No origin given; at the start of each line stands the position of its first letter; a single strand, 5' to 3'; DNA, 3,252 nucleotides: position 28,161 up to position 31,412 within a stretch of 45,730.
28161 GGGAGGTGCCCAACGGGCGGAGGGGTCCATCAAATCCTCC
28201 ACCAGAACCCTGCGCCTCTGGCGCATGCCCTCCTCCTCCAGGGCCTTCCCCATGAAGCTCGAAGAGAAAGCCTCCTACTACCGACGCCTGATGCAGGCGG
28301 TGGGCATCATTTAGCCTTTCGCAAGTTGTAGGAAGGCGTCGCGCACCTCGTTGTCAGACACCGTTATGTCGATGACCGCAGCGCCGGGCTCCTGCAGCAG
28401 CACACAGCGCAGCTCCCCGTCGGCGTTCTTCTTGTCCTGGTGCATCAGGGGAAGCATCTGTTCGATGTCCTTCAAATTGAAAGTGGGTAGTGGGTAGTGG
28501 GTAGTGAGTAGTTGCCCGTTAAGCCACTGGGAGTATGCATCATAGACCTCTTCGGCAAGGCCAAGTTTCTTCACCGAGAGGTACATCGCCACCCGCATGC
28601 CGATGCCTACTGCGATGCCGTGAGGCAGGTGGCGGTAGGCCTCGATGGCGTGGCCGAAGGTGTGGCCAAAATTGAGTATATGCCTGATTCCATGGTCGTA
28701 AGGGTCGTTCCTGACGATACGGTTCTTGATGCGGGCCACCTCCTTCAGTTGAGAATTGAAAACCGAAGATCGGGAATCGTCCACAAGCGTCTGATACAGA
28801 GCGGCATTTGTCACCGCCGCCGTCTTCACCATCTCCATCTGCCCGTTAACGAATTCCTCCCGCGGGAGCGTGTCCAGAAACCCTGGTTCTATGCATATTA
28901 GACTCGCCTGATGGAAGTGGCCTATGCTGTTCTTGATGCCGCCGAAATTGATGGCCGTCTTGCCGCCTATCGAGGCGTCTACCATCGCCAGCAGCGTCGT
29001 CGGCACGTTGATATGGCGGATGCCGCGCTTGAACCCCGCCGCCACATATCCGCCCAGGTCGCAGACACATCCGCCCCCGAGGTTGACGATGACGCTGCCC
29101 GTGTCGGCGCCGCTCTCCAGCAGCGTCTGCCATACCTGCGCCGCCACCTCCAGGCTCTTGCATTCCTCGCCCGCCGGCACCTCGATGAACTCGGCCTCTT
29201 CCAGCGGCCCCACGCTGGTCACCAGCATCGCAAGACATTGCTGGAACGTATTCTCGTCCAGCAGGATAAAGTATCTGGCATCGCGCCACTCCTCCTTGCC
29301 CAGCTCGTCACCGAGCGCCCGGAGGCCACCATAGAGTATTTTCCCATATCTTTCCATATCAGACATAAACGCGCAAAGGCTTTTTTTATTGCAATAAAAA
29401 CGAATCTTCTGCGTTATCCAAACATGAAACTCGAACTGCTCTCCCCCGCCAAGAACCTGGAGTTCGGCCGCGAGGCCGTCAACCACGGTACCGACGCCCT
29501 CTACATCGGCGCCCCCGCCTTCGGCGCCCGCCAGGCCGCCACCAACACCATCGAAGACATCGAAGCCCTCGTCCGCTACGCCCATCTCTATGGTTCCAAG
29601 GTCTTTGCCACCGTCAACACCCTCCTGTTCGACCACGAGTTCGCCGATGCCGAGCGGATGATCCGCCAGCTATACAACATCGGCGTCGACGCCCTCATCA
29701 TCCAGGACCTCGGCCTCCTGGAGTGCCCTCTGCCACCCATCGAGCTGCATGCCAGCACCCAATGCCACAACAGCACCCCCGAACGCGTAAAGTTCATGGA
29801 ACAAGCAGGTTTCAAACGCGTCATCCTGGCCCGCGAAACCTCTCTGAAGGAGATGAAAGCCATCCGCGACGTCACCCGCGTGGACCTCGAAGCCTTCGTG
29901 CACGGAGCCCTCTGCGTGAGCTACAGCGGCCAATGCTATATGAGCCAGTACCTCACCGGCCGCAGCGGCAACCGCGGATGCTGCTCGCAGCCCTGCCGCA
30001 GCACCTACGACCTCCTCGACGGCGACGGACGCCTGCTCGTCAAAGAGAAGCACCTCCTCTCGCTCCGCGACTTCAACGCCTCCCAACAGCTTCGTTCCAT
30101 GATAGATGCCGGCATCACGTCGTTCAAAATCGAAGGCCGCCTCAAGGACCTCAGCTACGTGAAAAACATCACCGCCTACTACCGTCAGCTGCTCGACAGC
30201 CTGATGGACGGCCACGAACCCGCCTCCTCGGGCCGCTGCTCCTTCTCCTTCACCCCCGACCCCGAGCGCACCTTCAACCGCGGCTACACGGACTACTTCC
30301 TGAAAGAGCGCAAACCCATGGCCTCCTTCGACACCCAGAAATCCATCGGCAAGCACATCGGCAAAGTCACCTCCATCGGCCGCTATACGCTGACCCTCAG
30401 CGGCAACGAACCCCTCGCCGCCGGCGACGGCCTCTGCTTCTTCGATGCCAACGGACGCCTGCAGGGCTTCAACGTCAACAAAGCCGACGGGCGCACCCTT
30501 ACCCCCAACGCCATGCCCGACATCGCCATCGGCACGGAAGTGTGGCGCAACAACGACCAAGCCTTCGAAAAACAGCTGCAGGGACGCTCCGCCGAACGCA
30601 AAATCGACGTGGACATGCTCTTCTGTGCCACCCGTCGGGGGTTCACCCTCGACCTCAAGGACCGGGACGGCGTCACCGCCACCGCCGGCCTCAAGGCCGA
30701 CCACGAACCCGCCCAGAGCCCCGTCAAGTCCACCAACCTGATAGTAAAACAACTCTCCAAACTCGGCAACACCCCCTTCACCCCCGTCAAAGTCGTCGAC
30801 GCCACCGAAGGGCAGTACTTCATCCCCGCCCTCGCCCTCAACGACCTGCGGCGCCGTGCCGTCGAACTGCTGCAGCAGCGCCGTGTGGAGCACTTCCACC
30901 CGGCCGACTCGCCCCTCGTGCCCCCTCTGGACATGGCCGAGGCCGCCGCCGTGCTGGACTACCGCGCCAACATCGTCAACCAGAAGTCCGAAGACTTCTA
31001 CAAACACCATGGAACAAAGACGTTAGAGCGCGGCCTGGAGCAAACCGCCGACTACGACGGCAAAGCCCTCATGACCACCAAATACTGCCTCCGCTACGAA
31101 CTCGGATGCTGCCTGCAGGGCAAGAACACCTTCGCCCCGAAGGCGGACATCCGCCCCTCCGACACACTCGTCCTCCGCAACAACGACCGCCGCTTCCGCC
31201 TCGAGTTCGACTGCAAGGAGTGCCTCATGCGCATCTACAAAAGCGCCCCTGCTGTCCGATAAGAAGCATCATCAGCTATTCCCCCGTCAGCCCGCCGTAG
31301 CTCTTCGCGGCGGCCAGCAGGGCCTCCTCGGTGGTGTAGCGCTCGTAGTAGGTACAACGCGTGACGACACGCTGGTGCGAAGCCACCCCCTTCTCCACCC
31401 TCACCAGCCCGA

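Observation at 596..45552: Family overview: about 35-nt modules of five degenerate heptamers, almost C-free on one strand, scattered through the window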

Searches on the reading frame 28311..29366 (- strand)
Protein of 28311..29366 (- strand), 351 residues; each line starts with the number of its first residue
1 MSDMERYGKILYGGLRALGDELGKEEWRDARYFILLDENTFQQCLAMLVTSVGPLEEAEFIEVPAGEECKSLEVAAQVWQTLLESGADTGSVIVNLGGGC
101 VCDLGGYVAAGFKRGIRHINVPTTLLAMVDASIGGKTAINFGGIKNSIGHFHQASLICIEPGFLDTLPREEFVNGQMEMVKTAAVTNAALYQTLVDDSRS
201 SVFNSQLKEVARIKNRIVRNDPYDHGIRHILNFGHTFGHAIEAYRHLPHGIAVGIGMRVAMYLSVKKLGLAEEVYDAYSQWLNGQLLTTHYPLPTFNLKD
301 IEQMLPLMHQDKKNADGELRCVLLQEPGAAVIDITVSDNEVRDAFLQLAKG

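Call 61: search_solved_structures(query=window:28311-29366:-, max_evalue=1e-10, show_alignments=2)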
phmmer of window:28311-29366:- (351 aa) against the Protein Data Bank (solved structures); distinct sequences matched with E-value up to 1e-10: 16.
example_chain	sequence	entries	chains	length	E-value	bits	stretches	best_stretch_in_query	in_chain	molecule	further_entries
6c5c_A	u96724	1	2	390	1.1e-44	156.1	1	63-329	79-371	3-dehydroquinate synthase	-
1ujn_A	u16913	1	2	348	7.9e-43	150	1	60-345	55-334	dehydroquinate synthase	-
7u5s_A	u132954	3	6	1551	9.7e-43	149.7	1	63-329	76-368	Pentafunctional AROM polypeptide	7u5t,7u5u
3qbd_A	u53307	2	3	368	1.2e-42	149.4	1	56-325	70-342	3-dehydroquinate synthase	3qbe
3okf_A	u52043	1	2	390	2.5e-42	148.4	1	59-332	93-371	3-dehydroquinate synthase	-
5hvn_A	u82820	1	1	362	3e-42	148.1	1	63-341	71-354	3-dehydroquinate synthase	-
3zok_A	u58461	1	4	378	5.2e-42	147.3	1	49-329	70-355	3-DEHYDROQUINATE SYNTHASE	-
6hqv_A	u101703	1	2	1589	4.7e-41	144.2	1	62-266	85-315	Pentafunctional AROM polypeptide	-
5eks_A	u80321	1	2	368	1e-39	139.8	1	63-334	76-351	3-dehydroquinate synthase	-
3clh_A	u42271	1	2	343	1.2e-39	139.6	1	59-329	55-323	3-dehydroquinate synthase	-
1xag_A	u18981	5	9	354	1.7e-39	139.1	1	31-332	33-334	3-dehydroquinate synthase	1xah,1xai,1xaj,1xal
1dqs_A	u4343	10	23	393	2.2e-39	138.7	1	41-324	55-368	PROTEIN (3-DEHYDROQUINATE SYNTHASE) | 3-DEHYDROQUINATE SYNTHASE | Pentafunctional AROM polypeptide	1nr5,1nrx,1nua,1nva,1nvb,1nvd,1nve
6lk2_A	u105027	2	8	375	2e-38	135.5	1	58-328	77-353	3-dehydroquinate synthase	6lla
4p53_A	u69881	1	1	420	2.4e-27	99.1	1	53-349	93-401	Cyclase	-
2d2x_A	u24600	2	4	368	1.1e-21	80.5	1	32-284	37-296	2-deoxy-scyllo-inosose synthase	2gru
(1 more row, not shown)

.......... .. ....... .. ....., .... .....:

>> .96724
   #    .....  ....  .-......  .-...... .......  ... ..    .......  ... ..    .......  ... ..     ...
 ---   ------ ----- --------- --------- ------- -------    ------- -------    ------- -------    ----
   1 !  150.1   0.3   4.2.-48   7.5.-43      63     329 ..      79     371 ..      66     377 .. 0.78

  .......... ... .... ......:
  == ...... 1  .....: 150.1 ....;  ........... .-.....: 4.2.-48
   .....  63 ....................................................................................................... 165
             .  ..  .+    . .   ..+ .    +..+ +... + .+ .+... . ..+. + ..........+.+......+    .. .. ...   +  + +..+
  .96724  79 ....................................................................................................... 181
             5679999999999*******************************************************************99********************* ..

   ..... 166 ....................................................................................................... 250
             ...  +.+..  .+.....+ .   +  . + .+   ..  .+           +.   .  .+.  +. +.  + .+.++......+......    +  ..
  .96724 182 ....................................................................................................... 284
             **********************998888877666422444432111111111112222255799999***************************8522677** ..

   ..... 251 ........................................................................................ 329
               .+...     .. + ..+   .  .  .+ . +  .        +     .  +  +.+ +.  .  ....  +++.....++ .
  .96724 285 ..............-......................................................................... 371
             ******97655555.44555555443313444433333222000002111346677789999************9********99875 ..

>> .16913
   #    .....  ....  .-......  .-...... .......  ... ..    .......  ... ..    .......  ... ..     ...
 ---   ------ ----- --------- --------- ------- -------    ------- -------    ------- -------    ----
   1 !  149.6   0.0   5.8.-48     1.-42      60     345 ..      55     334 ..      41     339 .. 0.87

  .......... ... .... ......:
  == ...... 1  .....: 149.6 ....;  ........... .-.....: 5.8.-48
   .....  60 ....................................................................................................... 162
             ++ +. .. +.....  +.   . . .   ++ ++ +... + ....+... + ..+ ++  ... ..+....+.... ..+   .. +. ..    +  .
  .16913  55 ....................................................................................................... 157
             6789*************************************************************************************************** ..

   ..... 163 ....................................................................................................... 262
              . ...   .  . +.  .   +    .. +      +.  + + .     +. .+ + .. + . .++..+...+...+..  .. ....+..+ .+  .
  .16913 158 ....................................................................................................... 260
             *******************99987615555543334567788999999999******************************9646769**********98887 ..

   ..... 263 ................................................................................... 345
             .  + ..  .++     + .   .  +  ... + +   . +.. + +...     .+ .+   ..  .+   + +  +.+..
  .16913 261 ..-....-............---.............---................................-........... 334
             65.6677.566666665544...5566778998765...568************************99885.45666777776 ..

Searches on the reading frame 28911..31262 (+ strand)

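Call 6: search_protein_families(library=pfam, proteins=[window:28911-31262:+])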
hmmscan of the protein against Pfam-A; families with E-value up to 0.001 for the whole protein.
window:28911-31262:+ (783 aa): 2 families
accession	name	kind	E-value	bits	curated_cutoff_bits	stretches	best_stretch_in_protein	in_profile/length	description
PF01136.24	Peptidase_U32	-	1.8e-74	250.4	22.4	1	246-468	3-231/233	Peptidase family U32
PF12392.13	DUF3656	-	3.6e-22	79.6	22.1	1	544-658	1-108/109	Collagenase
